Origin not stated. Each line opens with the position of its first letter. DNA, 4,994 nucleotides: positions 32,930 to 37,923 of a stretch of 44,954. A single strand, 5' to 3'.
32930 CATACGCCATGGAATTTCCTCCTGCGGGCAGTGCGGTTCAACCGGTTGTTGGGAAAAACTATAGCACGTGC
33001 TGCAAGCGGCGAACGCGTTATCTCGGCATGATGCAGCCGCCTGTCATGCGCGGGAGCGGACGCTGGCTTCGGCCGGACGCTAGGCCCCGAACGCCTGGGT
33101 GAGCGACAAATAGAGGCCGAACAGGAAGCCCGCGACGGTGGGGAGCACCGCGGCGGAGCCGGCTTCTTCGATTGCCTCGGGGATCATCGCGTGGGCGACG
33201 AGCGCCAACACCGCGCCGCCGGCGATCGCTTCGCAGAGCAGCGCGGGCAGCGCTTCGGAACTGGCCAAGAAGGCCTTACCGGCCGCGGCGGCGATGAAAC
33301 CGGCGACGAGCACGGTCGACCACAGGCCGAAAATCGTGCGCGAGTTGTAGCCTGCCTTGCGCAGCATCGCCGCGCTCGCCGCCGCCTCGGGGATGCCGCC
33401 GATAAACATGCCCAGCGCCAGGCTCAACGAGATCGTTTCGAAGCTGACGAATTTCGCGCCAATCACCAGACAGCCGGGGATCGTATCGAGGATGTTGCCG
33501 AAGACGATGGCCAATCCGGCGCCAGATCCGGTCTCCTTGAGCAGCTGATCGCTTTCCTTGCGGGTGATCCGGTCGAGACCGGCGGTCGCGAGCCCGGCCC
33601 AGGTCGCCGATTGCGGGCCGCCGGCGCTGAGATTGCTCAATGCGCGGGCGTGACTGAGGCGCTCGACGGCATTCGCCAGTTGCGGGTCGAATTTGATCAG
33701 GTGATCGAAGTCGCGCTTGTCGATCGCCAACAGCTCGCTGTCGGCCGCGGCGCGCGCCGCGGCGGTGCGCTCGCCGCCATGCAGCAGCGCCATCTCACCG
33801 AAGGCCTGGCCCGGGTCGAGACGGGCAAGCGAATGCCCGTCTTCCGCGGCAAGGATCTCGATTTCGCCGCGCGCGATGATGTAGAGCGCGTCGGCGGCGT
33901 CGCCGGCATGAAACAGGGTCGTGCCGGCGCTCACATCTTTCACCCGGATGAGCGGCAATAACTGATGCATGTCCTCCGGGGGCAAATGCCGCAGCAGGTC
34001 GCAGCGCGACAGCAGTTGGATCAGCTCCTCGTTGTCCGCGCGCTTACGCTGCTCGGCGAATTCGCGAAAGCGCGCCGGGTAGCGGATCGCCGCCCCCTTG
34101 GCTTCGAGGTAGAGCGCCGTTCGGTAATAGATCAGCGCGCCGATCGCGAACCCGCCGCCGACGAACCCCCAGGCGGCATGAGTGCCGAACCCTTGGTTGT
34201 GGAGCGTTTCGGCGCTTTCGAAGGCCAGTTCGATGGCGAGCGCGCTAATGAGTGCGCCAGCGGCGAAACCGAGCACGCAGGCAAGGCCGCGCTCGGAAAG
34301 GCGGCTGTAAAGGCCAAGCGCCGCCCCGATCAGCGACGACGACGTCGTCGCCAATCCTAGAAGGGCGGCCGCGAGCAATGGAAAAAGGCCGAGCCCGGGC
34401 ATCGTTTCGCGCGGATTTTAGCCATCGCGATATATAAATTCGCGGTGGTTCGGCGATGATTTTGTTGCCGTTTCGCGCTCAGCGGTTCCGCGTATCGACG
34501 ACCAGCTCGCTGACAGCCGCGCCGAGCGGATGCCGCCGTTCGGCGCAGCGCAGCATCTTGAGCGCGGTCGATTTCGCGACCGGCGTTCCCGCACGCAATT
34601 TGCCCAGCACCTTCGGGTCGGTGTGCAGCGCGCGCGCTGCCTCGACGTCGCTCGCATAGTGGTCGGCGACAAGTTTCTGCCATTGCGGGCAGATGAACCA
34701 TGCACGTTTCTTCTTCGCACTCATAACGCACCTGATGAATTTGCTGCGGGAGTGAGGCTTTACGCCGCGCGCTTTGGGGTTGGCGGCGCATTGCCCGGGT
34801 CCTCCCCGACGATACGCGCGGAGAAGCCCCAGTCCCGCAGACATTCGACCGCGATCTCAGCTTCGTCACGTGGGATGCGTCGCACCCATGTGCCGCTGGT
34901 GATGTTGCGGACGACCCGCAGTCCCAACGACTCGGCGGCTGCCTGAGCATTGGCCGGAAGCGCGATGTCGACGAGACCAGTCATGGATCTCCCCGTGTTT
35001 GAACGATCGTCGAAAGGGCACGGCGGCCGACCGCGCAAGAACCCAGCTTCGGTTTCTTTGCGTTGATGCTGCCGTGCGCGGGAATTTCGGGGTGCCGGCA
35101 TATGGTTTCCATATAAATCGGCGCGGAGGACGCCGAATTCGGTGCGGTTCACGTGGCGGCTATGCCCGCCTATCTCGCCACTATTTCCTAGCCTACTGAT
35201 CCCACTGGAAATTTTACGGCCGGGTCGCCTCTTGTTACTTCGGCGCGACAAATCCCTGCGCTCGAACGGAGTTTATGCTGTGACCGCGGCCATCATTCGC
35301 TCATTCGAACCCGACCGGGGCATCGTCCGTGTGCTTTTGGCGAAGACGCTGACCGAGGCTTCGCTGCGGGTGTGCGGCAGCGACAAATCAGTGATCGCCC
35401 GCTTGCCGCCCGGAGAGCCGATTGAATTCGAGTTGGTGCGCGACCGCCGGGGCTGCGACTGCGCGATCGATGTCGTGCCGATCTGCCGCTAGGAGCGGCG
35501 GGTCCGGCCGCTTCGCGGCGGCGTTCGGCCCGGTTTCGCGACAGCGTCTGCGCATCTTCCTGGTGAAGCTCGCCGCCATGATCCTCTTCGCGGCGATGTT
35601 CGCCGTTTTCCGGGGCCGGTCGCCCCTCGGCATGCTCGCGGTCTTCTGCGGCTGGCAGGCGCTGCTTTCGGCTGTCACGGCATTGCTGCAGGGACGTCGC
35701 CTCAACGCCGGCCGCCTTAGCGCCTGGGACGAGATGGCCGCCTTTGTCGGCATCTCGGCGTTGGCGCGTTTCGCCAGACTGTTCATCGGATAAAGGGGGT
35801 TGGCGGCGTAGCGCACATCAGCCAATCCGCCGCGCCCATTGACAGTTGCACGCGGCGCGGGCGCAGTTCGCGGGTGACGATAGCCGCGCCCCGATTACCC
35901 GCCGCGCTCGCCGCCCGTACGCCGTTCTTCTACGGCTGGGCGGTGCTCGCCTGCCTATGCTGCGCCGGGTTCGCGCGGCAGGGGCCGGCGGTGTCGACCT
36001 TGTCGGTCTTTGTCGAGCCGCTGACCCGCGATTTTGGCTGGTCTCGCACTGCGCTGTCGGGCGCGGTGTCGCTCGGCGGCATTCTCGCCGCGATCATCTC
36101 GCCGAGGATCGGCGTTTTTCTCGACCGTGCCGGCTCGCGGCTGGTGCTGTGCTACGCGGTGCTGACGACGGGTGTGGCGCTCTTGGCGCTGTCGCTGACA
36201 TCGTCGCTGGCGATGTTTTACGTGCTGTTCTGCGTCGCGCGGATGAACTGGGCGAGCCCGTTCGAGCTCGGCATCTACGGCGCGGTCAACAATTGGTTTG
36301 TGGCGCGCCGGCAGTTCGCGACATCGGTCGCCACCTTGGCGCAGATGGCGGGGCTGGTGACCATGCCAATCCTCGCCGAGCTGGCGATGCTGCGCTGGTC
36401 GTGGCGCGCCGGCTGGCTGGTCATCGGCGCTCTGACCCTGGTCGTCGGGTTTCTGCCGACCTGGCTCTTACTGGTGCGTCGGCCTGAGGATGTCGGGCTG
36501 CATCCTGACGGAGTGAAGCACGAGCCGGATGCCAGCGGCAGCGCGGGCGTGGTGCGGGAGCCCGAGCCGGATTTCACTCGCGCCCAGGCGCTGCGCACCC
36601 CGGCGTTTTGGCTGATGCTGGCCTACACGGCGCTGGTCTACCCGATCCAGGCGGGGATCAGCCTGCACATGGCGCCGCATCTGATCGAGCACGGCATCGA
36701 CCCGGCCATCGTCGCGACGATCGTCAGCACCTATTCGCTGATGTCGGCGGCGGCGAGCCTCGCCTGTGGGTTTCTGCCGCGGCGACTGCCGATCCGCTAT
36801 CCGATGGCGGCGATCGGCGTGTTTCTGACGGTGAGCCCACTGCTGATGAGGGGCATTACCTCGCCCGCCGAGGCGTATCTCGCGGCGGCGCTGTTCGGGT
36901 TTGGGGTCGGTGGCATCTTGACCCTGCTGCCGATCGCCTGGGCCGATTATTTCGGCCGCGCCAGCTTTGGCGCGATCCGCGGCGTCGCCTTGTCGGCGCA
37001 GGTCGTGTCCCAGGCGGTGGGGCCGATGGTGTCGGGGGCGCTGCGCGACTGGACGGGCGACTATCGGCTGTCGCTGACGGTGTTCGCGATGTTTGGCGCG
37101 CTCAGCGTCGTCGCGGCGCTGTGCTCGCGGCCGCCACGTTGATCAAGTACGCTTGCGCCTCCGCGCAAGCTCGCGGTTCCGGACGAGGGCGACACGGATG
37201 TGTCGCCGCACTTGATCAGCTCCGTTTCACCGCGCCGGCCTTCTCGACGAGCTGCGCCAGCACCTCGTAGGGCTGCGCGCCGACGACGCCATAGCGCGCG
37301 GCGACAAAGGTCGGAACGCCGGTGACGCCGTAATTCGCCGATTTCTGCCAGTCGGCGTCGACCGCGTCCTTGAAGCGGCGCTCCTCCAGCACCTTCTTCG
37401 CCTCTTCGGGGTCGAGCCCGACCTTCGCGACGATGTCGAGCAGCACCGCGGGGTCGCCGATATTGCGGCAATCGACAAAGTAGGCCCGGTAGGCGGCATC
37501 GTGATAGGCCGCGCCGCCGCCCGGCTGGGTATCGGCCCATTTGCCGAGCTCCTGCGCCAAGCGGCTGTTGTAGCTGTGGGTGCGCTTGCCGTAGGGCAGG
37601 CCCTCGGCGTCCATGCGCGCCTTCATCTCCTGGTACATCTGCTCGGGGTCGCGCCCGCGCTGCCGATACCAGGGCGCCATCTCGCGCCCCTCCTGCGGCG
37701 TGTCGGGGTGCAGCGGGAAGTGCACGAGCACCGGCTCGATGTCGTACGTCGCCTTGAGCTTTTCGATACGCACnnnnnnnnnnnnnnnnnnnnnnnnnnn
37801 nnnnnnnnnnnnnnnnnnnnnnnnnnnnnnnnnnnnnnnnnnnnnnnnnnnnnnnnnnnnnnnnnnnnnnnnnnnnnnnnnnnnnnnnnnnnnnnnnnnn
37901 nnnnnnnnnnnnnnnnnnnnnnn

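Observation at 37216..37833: DsbA/FrnE-like oxidoreductase with TGA exactly replacing the first Cys of the CPWC redox motif: candidate selenoprotein (U-P-W-C)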

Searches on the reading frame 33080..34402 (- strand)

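Call 28: search_protein_families(library=pfam, proteins=[window:33080-34402:-], max_evalue=0.00001)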
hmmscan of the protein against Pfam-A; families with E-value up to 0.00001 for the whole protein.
window:33080-34402:- (440 aa): 1 family
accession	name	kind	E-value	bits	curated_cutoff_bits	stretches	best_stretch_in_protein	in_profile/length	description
PF00027.35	cNMP_binding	-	7.7e-22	77.5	27.5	1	156-237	3-87/89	Cyclic nucleotide-binding domain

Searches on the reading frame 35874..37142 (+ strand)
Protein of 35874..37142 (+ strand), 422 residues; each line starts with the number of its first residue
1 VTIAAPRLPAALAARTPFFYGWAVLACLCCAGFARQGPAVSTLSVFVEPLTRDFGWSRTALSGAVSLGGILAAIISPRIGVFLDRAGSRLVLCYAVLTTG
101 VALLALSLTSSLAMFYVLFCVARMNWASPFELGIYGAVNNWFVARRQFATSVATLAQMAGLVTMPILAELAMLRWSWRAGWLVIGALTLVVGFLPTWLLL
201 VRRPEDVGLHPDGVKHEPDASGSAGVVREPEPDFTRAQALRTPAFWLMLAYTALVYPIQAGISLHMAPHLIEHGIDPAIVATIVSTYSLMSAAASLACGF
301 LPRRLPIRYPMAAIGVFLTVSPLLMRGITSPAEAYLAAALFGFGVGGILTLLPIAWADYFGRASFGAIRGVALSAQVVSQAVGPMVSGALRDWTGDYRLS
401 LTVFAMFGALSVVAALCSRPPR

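Call 28: search_protein_families(library=pfam, proteins=[window:35874-37142:+], max_evalue=0.00001)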
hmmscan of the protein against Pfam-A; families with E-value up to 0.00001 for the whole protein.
window:35874-37142:+ (422 aa): 1 family
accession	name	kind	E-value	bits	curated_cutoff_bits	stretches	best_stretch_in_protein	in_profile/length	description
PF07690.21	MFS_1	-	1.5e-30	106.8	33.4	2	30-263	7-222/347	Major Facilitator Superfamily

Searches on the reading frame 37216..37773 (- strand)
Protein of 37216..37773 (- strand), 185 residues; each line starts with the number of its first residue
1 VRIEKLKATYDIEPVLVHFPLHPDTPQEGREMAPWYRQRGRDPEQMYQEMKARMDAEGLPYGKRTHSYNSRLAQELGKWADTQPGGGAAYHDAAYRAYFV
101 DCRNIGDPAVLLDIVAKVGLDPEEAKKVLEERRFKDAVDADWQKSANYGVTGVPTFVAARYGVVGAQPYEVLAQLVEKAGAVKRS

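Call 9: find_related_loci(query=window:37219-37773:-, collection=genome_contigs, flank=6000)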
Query seq(185 aa) (185 aa) in genome_contigs; peptide patterns used: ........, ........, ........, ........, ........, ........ (x = any residue, [..] = any of these).
543 stretches matched a pattern; 459 encode a relative of the query (tblastn E <= 1e-3); the best 80 are kept; 80 distinct loci.
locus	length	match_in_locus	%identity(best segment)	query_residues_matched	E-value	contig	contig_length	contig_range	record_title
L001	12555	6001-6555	93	1-185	3e-116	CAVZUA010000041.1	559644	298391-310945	MAG: uncultured Alphaproteobacteria bacterium isolate MFD04967.bin.1.114 genome assembly, contig: contig_6959, whole gen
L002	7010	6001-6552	93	1-184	8e-115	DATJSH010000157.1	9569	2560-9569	MAG TPA_asm: Stellaceae bacterium isolate SMAG_U14988 k141_368795, whole genome shotgun sequence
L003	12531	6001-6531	95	1-177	1e-113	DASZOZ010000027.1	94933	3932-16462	MAG TPA_asm: Stellaceae bacterium isolate SMAG_U5958 k141_491991, whole genome shotgun sequence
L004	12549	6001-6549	92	1-184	2e-112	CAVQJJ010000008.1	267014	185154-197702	MAG: uncultured Alphaproteobacteria bacterium isolate MFD10064.bin.1.81 genome assembly, contig: contig_24552, whole gen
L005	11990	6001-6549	91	1-184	1e-110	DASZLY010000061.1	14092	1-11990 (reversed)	MAG TPA_asm: Stellaceae bacterium isolate SMAG_U5877 k141_2772134, whole genome shotgun sequence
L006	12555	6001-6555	94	1-185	8e-116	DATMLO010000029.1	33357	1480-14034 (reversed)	MAG TPA_asm: Stellaceae bacterium isolate SMAG_U12799 k141_2705535, whole genome shotgun sequence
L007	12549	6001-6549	79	1-184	6e-97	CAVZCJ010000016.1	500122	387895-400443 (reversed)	MAG: uncultured Alphaproteobacteria bacterium isolate MFD00991.bin.2.2 genome assembly, contig: contig_37761, whole geno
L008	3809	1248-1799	79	1-185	2e-97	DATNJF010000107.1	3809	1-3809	MAG TPA_asm: Stellaceae bacterium isolate SMAG_U11392 k141_27295, whole genome shotgun sequence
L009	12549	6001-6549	80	1-184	6e-97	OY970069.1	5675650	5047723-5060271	MAG: uncultured Alphaproteobacteria bacterium isolate MFD00008.bin.c.1 genome assembly, chromosome: 1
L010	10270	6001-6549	80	1-184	4e-96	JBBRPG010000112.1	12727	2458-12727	MAG: Alphaproteobacteria bacterium isolate La1_metabat2.417 LA1C_B2.417_k141_2979562L_12727_cov_12.0000, whole genome sh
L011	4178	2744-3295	78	1-185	1e-96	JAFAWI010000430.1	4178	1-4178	MAG: Alphaproteobacteria bacterium isolate CP_BM_RX_58 BM_RX_k147_7374892, whole genome shotgun sequence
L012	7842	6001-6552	79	1-185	2e-94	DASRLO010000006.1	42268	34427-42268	MAG TPA_asm: Stellaceae bacterium isolate SMAG_U10190 k141_672904, whole genome shotgun sequence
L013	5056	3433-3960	77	1-177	6e-92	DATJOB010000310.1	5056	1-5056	MAG TPA_asm: Stellaceae bacterium isolate SMAG_U14876 k141_3977924, whole genome shotgun sequence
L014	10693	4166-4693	81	1-176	1e-91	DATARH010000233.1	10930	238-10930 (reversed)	MAG TPA_asm: Stellaceae bacterium isolate SMAG_U5488 k141_131843, whole genome shotgun sequence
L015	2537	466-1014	75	1-184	2e-92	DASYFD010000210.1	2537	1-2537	MAG TPA_asm: Xanthobacteraceae bacterium isolate SMAG_U5004 k141_1709190, whole genome shotgun sequence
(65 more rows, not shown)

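Call 56: find_encoding_contigs(protein=window:37216-37773:-, flank=2000, max_places=4)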
Protein window:37216-37773:- (185 aa): 2 contigs read that carry it; 2 places shown.
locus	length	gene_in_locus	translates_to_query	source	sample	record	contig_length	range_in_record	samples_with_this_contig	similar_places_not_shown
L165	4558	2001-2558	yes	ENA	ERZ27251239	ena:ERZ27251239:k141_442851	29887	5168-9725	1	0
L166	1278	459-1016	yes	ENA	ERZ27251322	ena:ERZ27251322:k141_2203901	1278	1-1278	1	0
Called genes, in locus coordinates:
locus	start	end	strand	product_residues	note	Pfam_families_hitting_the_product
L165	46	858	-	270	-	PF00528:BPD_transp_1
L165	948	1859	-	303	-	PF00528:BPD_transp_1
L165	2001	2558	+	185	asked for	PF01323:DSBA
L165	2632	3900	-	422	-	PF07690:MFS_1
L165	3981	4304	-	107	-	-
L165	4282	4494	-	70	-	-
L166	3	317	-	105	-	?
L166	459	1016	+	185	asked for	PF01323:DSBA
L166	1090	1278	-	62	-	?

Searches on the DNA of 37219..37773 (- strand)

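Call 37: search_rna_families(source=L042, threshold=gathering, show_alignments=1)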
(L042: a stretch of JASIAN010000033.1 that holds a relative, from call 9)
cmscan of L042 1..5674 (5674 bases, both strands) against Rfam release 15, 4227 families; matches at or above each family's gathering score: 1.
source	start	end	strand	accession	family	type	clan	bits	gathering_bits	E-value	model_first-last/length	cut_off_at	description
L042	3182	3272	-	RF01852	tRNA-Sec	Gene; tRNA;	CL00001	71.5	47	1e-13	1-91/91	no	Selenocysteine transfer RNA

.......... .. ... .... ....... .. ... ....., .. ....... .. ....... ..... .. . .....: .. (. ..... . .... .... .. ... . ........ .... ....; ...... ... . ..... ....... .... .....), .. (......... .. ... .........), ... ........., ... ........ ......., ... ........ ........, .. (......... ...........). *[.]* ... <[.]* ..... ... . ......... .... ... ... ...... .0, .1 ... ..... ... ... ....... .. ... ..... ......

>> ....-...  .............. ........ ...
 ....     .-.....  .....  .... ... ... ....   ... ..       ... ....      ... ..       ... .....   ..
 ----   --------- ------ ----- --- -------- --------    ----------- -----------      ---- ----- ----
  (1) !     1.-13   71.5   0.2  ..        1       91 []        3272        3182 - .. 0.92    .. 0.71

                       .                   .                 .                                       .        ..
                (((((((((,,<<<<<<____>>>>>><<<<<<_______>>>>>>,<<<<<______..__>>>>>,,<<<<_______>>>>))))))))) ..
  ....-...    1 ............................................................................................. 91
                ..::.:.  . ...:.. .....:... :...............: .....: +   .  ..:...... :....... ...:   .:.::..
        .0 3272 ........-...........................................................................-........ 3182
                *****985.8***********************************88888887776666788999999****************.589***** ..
